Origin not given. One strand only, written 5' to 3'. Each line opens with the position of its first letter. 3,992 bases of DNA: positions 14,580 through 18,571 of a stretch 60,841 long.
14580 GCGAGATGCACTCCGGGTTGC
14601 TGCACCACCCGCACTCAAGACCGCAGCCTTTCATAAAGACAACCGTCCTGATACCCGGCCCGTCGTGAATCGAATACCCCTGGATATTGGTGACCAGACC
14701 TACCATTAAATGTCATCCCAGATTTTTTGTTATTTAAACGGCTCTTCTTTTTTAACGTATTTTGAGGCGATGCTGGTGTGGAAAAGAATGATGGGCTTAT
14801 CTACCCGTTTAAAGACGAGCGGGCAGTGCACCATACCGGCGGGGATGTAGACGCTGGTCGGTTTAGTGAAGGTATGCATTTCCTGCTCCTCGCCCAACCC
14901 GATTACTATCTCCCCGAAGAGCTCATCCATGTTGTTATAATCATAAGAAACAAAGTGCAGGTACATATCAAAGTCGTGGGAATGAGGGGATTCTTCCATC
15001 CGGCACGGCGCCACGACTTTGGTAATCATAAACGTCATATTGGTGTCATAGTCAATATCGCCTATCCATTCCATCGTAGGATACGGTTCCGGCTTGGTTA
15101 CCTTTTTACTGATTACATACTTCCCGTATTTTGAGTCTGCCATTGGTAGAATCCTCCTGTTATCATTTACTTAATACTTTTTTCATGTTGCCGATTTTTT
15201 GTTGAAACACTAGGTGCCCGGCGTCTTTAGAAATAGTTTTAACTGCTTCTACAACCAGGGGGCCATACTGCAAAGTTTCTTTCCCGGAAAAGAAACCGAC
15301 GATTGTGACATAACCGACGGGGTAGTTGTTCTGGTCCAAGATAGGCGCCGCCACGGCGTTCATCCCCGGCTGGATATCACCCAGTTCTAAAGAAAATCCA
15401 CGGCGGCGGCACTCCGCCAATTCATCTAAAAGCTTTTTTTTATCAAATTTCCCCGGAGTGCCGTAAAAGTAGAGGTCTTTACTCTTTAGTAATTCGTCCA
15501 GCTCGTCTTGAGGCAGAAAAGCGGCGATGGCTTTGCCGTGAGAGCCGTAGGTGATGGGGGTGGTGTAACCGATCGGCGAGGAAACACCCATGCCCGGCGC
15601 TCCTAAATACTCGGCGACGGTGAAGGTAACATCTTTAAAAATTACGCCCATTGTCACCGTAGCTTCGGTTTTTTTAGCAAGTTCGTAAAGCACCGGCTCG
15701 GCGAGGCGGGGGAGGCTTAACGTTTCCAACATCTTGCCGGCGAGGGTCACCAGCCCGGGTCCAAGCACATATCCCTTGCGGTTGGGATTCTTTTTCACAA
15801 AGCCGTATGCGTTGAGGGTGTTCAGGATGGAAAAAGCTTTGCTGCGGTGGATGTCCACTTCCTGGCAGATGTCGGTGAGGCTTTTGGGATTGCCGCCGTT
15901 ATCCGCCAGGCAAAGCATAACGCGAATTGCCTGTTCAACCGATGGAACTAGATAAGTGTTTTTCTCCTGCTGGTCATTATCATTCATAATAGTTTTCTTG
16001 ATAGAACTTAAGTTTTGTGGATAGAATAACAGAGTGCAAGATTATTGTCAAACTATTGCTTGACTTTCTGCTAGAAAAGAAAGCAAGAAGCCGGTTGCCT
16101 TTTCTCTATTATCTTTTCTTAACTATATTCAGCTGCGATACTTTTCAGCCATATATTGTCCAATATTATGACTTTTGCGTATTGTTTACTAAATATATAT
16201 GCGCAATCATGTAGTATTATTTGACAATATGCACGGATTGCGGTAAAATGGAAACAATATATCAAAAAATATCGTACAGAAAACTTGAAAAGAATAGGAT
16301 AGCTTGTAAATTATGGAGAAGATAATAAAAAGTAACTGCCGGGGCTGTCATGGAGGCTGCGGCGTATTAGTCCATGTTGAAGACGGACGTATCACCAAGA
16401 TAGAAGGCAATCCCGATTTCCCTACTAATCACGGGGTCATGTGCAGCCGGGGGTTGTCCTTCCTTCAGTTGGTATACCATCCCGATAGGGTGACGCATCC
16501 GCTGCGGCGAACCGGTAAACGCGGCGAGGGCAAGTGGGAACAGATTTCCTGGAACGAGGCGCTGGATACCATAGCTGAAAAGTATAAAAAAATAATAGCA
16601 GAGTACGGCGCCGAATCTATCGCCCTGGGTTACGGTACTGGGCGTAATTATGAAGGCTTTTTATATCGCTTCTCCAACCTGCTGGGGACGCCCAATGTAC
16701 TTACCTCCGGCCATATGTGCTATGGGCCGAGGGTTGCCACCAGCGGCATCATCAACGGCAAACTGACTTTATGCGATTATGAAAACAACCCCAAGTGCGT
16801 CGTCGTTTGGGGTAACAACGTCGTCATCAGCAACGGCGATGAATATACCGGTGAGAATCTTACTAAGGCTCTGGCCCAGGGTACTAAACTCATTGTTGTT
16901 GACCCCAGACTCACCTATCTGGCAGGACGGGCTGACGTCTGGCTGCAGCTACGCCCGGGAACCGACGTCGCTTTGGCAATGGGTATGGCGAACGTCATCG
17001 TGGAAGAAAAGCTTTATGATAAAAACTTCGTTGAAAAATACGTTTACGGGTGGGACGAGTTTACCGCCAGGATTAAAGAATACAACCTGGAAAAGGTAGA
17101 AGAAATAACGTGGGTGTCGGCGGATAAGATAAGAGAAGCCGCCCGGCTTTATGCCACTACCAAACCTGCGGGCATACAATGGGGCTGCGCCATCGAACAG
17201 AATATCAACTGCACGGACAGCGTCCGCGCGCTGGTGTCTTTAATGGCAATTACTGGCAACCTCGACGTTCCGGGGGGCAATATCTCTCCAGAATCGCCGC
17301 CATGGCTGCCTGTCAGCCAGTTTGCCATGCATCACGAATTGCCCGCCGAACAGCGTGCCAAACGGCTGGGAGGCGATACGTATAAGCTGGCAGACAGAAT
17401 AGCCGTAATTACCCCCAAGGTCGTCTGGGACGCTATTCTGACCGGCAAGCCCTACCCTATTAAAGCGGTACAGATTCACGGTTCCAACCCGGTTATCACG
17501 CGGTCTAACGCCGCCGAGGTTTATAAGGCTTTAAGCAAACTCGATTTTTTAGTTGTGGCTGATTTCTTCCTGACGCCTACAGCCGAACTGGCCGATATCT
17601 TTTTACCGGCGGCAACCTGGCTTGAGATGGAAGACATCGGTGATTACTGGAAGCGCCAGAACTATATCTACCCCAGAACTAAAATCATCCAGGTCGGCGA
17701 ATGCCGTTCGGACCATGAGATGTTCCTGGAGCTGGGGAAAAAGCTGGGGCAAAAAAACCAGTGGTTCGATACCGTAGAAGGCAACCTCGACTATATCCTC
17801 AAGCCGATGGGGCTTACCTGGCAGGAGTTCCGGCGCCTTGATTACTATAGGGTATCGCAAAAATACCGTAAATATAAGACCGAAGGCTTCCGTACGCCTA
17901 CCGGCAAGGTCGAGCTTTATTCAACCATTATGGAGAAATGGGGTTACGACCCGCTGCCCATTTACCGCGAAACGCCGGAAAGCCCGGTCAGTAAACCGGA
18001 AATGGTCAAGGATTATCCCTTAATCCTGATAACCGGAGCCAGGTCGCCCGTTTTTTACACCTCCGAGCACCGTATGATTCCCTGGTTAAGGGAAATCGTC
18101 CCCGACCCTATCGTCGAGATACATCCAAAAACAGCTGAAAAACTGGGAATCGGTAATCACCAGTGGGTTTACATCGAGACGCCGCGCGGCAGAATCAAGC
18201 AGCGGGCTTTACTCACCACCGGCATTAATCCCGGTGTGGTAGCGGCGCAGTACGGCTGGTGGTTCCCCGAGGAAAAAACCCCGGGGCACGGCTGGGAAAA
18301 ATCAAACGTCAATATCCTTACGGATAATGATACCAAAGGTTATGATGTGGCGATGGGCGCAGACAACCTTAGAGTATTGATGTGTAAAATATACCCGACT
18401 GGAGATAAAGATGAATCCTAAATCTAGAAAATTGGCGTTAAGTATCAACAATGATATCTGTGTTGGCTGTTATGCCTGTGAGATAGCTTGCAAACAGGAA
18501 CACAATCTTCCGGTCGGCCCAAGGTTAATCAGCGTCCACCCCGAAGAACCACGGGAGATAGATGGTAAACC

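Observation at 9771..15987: IclR-cupin-activase-glycyl radical enzyme-carboxylesterase operon whose GRE has a Cys loop (GCVT) matching no characterised chemistry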

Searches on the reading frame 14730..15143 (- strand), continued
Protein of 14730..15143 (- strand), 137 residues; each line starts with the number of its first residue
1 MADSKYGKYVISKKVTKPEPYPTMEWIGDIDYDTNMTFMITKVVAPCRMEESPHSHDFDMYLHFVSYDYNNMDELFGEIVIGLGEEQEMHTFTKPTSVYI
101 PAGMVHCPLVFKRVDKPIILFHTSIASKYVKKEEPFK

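Call 66: search_protein_families(library=pfam, proteins=[L083:8421-9953:+, L083:10471-10737:+, L083:11605-11883:+, L083:16094-17500:+, L083:17497-17997:+, L083:18032-20131:+, L089:5359-6858:+, L089:9071-9955:+, L094:3603-4364:+, L089:676-2013:+], max_evalue=0.001)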
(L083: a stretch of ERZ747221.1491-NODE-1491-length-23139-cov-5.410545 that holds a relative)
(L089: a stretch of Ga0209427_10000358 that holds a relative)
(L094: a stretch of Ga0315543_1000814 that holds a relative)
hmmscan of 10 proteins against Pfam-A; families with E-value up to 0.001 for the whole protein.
L083:8421-9953:+ (510 aa): 12 families
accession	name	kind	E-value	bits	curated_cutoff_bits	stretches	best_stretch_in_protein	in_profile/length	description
PF00890.30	FAD_binding_2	-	7.4e-58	197.1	20.4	1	35-484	1-411/414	FAD binding domain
PF01266.30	DAO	-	5.6e-18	66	27.9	1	35-223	1-208/353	FAD dependent oxidoreductase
PF12831.13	FAD_oxidored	-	3.2e-13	50.2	27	1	35-216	1-145/416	FAD dependent oxidoreductase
PF03486.20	HI0933_like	-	4.3e-09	36.6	50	0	35-69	2-36/244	HI0933-like protein Rossmann domain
PF07992.20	Pyr_redox_2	-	6.9e-08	32.7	26.1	1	35-220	2-112/291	Pyridine nucleotide-disulphide oxidoreductase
PF13450.12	NAD_binding_8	-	1.3e-07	32.2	21.9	1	38-72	1-35/68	NAD(P)-binding Rossmann-like domain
PF01134.28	GIDA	-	1.5e-07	31.2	22.1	1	35-228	1-161/391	Glucose inhibited division protein A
PF01494.25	FAD_binding_3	-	2.7e-07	30.6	22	1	33-217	1-159/349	FAD binding domain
PF01946.23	Thi4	-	7.3e-07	29.1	26.2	1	33-72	17-57/235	Thi4 family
PF00070.33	Pyr_redox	-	3.3e-06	28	22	0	36-68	2-34/82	Pyridine nucleotide-disulphide oxidoreductase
PF01593.30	Amino_oxidase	-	5.7e-06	26.3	19.8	0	43-70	1-28/443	Flavin containing amine oxidoreductase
PF01262.27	AlaDh_PNT_C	-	0.00082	19.3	23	0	22-67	15-62/214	Alanine dehydrogenase/PNT, C-terminal domain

L083:10471-10737:+ (88 aa): 0 families

L083:11605-11883:+ (92 aa): 0 families

L083:16094-17500:+ (468 aa): 2 families
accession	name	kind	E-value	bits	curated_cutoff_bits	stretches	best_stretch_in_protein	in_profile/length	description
PF13941.12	MutL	-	8.9e-154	513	27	1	6-452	2-449/450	MutL protein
PF05378.19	Hydant_A_N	-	2.5e-06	27.8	25.2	0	5-57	1-51/176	Hydantoinase/oxoprolinase N-terminal region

L083:17497-17997:+ (166 aa): 2 families
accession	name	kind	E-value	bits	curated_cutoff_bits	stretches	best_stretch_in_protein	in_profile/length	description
PF14534.12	DUF4440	-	0.00013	22.8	25.2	1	30-114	9-85/107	Domain of unknown function (DUF4440)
PF12680.13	SnoaL_2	-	0.00038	21.5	27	1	29-109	4-77/102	SnoaL-like domain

L083:18032-20131:+ (699 aa): 14 families
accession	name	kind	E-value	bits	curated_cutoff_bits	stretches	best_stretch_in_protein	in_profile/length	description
PF00724.26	Oxidored_FMN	-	6.9e-52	177.3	27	2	9-237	1-225/342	NADH:flavin oxidoreductase / NADH oxidase family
PF07992.20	Pyr_redox_2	-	9.4e-26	91.3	26.1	1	416-692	1-291/291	Pyridine nucleotide-disulphide oxidoreductase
PF00070.33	Pyr_redox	-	1.1e-15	58.4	22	2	562-620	1-59/82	Pyridine nucleotide-disulphide oxidoreductase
PF13450.12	NAD_binding_8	-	2e-11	44.5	21.9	1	420-453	1-34/68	NAD(P)-binding Rossmann-like domain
PF12831.13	FAD_oxidored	-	3.4e-11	43.5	27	1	418-457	2-41/416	FAD dependent oxidoreductase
PF01266.30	DAO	-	4e-10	40.2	27.9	1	417-451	1-35/353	FAD dependent oxidoreductase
PF01494.25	FAD_binding_3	-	1.2e-08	35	22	1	417-448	3-34/349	FAD binding domain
PF13738.12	Pyr_redox_3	-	1.5e-08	34.7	30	0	414-448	163-197/305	Pyridine nucleotide-disulphide oxidoreductase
PF03486.20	HI0933_like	-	3.7e-08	33.6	50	1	417-451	2-36/244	HI0933-like protein Rossmann domain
PF00890.30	FAD_binding_2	-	2.4e-07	30.7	20.4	0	418-452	2-36/414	FAD binding domain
PF01134.28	GIDA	-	3.2e-06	26.9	22.1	0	417-448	1-32/391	Glucose inhibited division protein A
PF01946.23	Thi4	-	0.00022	21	26.2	0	416-452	18-55/235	Thi4 family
PF13241.12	NAD_binding_7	-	0.00053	21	22.1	0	414-448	6-40/104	Putative NAD(P)-binding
PF02737.24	3HCDH_N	-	0.00071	20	22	0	417-447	1-31/180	3-hydroxyacyl-CoA dehydrogenase, NAD binding domain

L089:5359-6858:+ (499 aa): 6 families
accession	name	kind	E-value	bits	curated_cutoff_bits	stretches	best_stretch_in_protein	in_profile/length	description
PF01593.30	Amino_oxidase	-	3.3e-24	86.4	19.8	1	12-481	1-437/443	Flavin containing amine oxidoreductase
PF13450.12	NAD_binding_8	-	3.7e-12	46.8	21.9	1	7-74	1-68/68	NAD(P)-binding Rossmann-like domain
PF01266.30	DAO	-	4.1e-10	40.2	27.9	0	223-288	149-214/353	FAD dependent oxidoreductase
PF00890.30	FAD_binding_2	-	2.3e-05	24.2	20.4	0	5-44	2-40/414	FAD binding domain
PF00070.33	Pyr_redox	-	0.00045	21.1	22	0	5-37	2-34/82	Pyridine nucleotide-disulphide oxidoreductase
PF07992.20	Pyr_redox_2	-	0.0006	19.8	26.1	0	4-42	2-36/291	Pyridine nucleotide-disulphide oxidoreductase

L089:9071-9955:+ (294 aa): 2 families
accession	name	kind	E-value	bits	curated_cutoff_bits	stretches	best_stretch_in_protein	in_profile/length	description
PF02374.21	ArsA_ATPase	-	3.4e-49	168.2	24.3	1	4-291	3-304/305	Anion-transporting ATPase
PF01656.29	CbiA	-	4.3e-07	30.4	25.4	1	4-251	1-99/125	CobQ/CobB/MinD/ParA nucleotide binding domain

L094:3603-4364:+ (253 aa): 1 family
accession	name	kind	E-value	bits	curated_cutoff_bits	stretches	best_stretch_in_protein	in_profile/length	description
PF02596.20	DUF169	-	2e-30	106.6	27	1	18-220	5-208/209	Uncharacterised ArCR, COG2043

L089:676-2013:+ (445 aa): 2 families
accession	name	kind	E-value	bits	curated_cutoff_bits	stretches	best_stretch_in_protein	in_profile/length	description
PF14535.12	AMP-binding_C_2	-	8.9e-17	61.6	25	1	349-441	1-96/96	AMP-binding enzyme C-terminal domain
PF00501.34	AMP-binding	-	0.00042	19.7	29.9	0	102-300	170-376/384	AMP-binding enzyme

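Call 91: find_homologous_proteins(query=A1, max_evalue=0.001)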
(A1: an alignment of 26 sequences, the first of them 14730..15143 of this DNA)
Query A1 (26 sequences) (137 aa, profile of the alignment): 500 proteins with E <= 0.001 among 1443 candidates; the best 120 are listed.
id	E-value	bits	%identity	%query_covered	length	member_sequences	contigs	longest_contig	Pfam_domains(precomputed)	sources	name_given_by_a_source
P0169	6.8e-74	264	57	98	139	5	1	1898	-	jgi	-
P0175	8.5e-73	260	57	98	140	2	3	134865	-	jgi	jgi:hypothetical protein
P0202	9.5e-73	260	56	96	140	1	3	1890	-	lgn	-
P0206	1.8e-72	259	55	98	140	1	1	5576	-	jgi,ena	-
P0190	3.9e-72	258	55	98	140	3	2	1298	-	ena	-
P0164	5.2e-72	258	59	96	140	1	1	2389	-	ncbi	-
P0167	5.8e-72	258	57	96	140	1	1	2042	-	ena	-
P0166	6.3e-72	258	57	98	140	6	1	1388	-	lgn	-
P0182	8.3e-72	257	57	98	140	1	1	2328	-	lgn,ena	-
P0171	1.3e-71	257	56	96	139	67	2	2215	-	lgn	-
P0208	1.4e-71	257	54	98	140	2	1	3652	-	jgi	jgi:hypothetical protein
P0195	1.6e-71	256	56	96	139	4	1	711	-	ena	-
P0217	1.6e-71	256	55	93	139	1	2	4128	-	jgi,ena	-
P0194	1.9e-71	256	55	98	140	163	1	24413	-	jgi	jgi:hypothetical protein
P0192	2.8e-71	256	56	96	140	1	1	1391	-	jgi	jgi:hypothetical protein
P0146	2.3e-69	249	71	96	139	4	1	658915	-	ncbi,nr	ncbi:MAG: hypothetical protein N3B14_02290 [Thermoleophilia bacterium]|nr:hypothetical protein [Ther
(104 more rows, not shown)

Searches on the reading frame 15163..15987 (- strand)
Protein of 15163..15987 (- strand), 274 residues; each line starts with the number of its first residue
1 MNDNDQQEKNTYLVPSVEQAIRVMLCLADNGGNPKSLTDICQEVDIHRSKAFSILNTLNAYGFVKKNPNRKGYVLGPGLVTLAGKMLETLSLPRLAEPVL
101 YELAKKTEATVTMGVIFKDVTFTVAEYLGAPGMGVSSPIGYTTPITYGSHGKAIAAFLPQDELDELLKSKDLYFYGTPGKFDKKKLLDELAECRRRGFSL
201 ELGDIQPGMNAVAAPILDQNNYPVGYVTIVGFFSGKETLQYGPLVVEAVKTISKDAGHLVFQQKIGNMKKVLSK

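Call 3: search_protein_families(library=pfam, proteins=[window:15163-15987:-])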
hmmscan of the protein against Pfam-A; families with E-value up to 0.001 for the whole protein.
window:15163-15987:- (274 aa): 2 families
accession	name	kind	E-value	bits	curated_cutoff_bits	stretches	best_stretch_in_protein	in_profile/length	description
PF01614.24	IclR_C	-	1.7e-19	70.5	24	1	85-253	2-173/174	Bacterial transcriptional regulator IclR C-terminal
PF09339.16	HTH_IclR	-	8.1e-08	32.4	22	1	16-68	1-52/52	IclR helix-turn-helix domain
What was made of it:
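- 15163..15987 (-): IclR-family transcriptional regulator, first gene of the cluster. HTH_IclR plus IclR_C (call 3).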

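Call 4: search_protein_families(library=ncbifam, proteins=[window:15163-15987:-])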
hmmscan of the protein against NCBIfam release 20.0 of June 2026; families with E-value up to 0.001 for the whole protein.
window:15163-15987:- (274 aa): 9 families
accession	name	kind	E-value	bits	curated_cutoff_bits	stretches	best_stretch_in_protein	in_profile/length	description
NF045644.1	TransRegBhcR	equivalog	6.4e-27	94.5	350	1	7-257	15-266/267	HTH-type transcriptional regulator BhcR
TIGR02431.1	pcaR_pcaU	subfamily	7.9e-27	94.2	284.75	1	14-230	5-218/248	beta-ketoadipate pathway transcriptional regulators, PcaR/PcaU/PobR family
NF008601.2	PRK11569.1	equivalog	2.3e-21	76.2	380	1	12-257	24-273/276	glyoxylate bypass operon transcriptional repressor IclR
NF011671.1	PRK15090.1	equivalog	1.7e-17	63.5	275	1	9-255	5-252/256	DNA-binding transcriptional regulator KdgR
NF007548.0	PRK10163.1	equivalog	2.8e-11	43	406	1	17-254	24-263/271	HTH-type transcriptional repressor AllR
NF007342.0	PRK09834.1-4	equivalog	2.4e-06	26.7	251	1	14-219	11-216/263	DNA-binding transcriptional regulator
NF007341.0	PRK09834.1-3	equivalog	2.6e-06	26.8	269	1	21-219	14-218/274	DNA-binding transcriptional regulator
NF007339.0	PRK09834.1-1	equivalog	6.1e-06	25.7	299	1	18-221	24-228/271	DNA-binding transcriptional regulator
TIGR00738.1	rrf2_super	superfamily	2.1e-05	24.4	73.3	1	17-73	7-65/132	Rrf2 family transcriptional regulator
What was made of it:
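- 15163..15987 (-): Nearest NCBIfam models are BhcR and PcaR/PcaU/PobR at about 94 bits, all below cut-off (call 4).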

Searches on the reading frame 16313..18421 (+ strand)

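Call 3: search_protein_families(library=pfam, proteins=[window:16313-18421:+])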
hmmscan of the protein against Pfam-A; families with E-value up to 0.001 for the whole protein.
window:16313-18421:+ (702 aa): 3 families
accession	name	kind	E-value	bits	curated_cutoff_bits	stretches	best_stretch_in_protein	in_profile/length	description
PF00384.28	Molybdopterin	-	8.7e-46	157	24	1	59-476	1-352/353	Molybdopterin oxidoreductase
PF01568.27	Molydop_binding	-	3.1e-22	79.1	26.8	1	570-676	1-99/110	Molydopterin dinucleotide binding domain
PF04879.21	Molybdop_Fe4S4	-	1.1e-17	64.2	22.7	1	3-56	2-55/55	Molybdopterin oxidoreductase Fe4S4 domain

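Call 4: search_protein_families(library=ncbifam, proteins=[window:16313-18421:+])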
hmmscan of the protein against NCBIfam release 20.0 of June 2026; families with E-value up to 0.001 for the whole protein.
window:16313-18421:+ (702 aa): 27 families (the best 25 are shown)
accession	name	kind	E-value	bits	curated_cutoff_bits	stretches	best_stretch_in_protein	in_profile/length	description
TIGR01591.1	Fdh-alpha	equivalog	2.2e-107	359.8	666.25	2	9-326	3-320/672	formate dehydrogenase subunit alpha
NF012032.0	PRK15488.1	equivalog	2.9e-106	356.2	694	2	2-482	41-531/759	thiosulfate reductase PhsA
TIGR02166.1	dmsA_ynfE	subfamily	1.5e-88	297.7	777.7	1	2-670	42-771/794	DMSO/selenate family reductase complex A subunit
NF047855.1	AssmNtatRedNasC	equivalog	5.1e-74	249.8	1100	2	2-318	18-337/708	assimilatory nitrate reductase catalytic subunit NasC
NF011566.1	PRK14990.1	exception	2e-60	204.7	1600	1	2-655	56-779/814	dimethylsulfoxide reductase subunit A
TIGR03479.1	DMSO_red_II_alp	subfamily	1.3e-58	198.9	984.75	3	7-241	61-304/913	molybdopterin-dependent oxidoreductase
NF041885.1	selenate_YnfE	exception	1.5e-57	195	1675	1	4-670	48-782/805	selenate/tellurate reductase subunit YnfE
NF041884.1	selenate_YnfF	exception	2.3e-57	194.5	1650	1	2-671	43-776/798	selenate/tellurate reductase subunit YnfF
TIGR00509.1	bisC_fam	subfamily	3e-57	194.4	1017.55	2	20-485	9-517/772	molybdopterin guanine dinucleotide-containing S/N-oxide reductase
TIGR01553.1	formate-DH-alph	equivalog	1.1e-41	142.6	814.2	1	5-244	45-304/1009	formate dehydrogenase-N subunit alpha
NF041323.1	Nitr_red_NasA_Halo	equivalog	1.4e-41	142.8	1000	2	12-323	3-311/673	assimilatory nitrate reductase NasA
NF041714.1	arsenate_red_ArrA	equivalog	3.6e-41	141.2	1600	2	5-252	51-304/848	arsenate respiratory reductase molybdopterin-containing subunit ArrA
NF010055.0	PRK13532.1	equivalog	4.2e-41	141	904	2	6-244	44-291/830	nitrate reductase catalytic subunit NapA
NF041513.1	formate_DH_Act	exception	7.5e-41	139.9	1400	2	2-244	40-295/1067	formate dehydrogenase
NF041783.2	mnquin_red_QrcB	equivalog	1e-40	139.6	440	1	6-512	54-536/695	menaquinone reductase molybdopterin-binding-like subunit QrcB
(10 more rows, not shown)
